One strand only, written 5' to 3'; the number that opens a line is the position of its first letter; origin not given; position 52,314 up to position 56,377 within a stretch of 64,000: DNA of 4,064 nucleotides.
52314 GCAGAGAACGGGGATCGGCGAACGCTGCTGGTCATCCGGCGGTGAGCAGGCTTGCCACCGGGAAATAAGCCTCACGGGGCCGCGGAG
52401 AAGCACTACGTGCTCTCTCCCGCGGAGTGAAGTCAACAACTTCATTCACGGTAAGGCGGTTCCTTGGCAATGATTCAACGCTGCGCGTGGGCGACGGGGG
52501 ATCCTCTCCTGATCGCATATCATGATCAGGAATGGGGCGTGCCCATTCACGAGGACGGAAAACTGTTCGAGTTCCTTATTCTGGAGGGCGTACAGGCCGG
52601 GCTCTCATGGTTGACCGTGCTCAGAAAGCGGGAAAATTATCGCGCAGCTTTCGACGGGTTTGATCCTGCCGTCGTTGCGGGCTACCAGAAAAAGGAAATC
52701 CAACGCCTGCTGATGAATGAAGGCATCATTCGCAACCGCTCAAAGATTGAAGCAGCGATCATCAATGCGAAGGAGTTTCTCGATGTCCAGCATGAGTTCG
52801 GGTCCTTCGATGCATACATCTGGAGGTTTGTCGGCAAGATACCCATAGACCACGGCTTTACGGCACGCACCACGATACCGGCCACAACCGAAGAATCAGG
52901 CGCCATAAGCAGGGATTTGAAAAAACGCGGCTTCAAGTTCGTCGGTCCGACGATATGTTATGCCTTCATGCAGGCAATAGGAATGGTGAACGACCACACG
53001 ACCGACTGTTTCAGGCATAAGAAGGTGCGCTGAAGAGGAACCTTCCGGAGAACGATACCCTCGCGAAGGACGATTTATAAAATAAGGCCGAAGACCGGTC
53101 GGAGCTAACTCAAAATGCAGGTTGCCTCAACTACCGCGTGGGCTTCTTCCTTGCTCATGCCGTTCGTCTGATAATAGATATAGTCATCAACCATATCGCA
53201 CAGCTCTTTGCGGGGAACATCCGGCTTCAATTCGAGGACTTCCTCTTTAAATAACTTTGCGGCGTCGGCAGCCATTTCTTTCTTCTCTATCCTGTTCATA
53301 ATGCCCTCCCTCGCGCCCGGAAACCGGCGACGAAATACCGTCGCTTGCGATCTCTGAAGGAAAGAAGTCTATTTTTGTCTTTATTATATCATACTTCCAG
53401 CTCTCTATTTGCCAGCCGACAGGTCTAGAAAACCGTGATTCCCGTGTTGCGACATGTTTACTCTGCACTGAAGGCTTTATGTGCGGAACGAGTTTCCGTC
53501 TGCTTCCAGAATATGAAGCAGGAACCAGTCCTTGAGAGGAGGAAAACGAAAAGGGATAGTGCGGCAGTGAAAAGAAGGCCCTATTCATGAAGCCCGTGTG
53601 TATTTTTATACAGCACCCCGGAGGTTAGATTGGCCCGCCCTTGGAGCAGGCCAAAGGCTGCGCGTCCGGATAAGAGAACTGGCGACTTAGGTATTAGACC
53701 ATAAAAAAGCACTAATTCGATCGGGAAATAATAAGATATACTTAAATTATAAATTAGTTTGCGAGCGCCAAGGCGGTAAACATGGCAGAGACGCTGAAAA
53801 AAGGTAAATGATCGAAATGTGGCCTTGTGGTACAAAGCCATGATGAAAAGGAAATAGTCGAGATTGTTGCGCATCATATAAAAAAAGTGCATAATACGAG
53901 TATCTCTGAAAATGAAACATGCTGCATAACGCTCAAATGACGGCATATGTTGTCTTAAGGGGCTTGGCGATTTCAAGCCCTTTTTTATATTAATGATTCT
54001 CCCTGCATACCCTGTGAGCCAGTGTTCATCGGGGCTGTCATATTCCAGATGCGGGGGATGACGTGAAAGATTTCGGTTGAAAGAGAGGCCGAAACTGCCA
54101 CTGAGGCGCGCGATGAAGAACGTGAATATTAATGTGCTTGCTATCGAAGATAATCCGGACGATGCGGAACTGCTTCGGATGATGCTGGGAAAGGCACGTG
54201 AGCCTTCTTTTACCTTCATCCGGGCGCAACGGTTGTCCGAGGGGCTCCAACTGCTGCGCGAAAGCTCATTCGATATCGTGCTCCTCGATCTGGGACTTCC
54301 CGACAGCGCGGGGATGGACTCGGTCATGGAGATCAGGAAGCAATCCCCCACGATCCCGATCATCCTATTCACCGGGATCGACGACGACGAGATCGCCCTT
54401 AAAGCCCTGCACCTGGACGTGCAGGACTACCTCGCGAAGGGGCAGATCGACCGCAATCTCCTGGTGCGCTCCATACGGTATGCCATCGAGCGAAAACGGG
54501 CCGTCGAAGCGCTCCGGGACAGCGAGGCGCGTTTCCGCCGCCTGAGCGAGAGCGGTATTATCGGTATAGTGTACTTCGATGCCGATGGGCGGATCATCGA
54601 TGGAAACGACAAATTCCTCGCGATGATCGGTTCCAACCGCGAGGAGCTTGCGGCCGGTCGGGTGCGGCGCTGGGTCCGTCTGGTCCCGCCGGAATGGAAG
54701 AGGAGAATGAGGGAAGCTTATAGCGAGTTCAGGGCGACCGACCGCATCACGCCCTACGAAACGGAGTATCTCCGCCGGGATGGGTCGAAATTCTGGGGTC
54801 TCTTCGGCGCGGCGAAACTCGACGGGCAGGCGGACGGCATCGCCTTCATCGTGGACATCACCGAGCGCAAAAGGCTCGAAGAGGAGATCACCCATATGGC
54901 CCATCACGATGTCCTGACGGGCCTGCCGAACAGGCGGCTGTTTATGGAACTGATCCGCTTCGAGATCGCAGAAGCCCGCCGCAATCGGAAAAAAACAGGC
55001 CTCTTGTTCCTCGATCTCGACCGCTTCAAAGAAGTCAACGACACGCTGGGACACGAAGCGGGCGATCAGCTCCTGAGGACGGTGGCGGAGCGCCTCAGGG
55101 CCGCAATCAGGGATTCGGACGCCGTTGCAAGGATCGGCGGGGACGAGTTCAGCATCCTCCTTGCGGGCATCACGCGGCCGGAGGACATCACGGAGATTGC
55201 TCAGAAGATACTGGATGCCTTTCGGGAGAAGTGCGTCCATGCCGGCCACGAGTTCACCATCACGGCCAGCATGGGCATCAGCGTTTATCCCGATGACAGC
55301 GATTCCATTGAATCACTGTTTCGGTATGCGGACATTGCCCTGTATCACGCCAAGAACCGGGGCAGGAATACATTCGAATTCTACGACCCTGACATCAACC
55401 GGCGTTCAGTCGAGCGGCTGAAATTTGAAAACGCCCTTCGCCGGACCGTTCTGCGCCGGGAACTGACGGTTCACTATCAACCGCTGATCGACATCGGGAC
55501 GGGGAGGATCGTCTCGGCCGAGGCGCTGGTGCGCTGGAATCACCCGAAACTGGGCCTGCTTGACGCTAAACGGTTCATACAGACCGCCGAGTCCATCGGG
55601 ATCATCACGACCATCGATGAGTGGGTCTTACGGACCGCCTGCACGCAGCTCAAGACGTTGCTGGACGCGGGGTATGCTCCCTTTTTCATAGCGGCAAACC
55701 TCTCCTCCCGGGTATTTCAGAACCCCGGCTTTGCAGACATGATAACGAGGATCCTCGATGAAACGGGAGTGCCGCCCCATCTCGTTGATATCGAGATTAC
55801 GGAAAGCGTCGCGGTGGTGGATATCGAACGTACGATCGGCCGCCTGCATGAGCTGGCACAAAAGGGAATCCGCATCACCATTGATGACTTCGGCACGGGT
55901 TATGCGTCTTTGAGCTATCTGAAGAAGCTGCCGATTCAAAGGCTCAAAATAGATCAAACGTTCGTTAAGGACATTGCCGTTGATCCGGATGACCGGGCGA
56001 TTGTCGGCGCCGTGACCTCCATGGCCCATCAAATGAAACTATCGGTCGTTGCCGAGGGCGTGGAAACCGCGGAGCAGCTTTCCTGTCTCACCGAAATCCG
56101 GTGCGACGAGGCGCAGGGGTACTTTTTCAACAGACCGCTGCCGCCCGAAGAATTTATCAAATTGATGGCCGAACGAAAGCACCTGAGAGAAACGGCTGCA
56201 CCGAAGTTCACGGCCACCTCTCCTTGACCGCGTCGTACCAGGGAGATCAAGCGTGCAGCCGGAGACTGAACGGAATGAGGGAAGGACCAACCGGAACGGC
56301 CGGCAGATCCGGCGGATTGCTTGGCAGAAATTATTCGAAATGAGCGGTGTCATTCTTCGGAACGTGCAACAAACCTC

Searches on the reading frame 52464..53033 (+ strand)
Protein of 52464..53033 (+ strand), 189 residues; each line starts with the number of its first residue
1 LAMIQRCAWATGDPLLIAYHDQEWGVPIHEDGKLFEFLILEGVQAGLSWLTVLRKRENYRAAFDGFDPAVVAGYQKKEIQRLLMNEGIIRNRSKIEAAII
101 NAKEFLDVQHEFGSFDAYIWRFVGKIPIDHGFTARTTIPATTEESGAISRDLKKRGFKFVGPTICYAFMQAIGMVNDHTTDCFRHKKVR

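Call 46: search_protein_families(library=ncbifam, proteins=[window:52464-53033:+], max_evalue=0.00001)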
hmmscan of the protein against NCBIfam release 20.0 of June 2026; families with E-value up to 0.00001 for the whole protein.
window:52464-53033:+ (189 aa): 2 families
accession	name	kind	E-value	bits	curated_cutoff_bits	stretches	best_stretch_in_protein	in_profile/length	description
TIGR00624.1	tag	subfamily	2.3e-74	248.9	232.5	1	5-184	1-178/179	DNA-3-methyladenine glycosylase I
NF007678.0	PRK10353.1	equivalog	1.2e-68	230.3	349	1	4-186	1-183/189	DNA-3-methyladenine glycosylase I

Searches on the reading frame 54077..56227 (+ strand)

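Call 46: search_protein_families(library=ncbifam, proteins=[window:54077-56227:+], max_evalue=0.00001)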
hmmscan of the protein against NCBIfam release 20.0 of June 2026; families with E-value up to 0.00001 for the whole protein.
window:54077-56227:+ (716 aa): 89 families (the best 25 are shown)
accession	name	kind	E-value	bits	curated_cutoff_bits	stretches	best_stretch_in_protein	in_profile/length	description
NF045675.1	PhdiestaseDibA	equivalog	3.2e-147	491.5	980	1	138-692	69-620/623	phosphodiesterase DibA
NF053781.1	cdiGMPphdstlr2612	equivalog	1e-113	381.2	1600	1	137-698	701-1266/1268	Tlr1612 family c-di-GMP phosphodiesterase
NF007474.0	PRK10060.1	equivalog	3.5e-112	375.8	782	1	259-702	221-659/663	cyclic di-GMP phosphodiesterase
NF008467.0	PRK11359.1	equivalog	5.8e-101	338.8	857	1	263-701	364-796/800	oxygen-sensing cyclic-di-GMP phosphodiesterase DosP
NF052458.1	PhdiestGepA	equivalog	2.8e-100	336.7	1200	1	298-693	443-837/840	phosphodiesterase GepA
NF007298.0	PRK09776.1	equivalog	1.5e-84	284.7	1135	1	249-695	657-1104/1111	diguanylate cyclase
NF008807.1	PRK11829.1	equivalog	3.1e-79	266.8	733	1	270-694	237-659/670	biofilm formation regulator HmsP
NF007423.1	PRK09966.1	equivalog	9.9e-52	176.1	325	1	268-426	232-390/390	diguanylate cyclase DgcN/YfiN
NF052596.1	RR_EAL_PvrR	equivalog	3.2e-48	164.3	580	1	451-701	144-393/398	response regulator cyclic di-GMP phosphodiesterase PvrR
NF007135.0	PRK09581.1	equivalog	8.1e-48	163.3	474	2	264-432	282-451/457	PleD family two-component system response regulator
TIGR00254.1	GGDEF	domain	9.7e-48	162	37.4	1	272-434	2-165/168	diguanylate cyclase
NF045673.1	c-di-GMPRcptLapD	equivalog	4.1e-44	150.9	1020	1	267-689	228-646/647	cyclic di-GMP receptor LapD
NF007839.0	PRK10551.1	equivalog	1.2e-43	149.5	461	1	451-701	265-514/518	cyclic di-GMP phosphodiesterase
NF038266.1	diguan_SiaD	equivalog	2.9e-43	148.1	290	1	266-432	85-251/252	biofilm regulation diguanylate cyclase SiaD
NF047654.1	DiguCycDgcRLepto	equivalog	2.3e-42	144.9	500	2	259-432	117-292/295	diguanylate cyclase DgcR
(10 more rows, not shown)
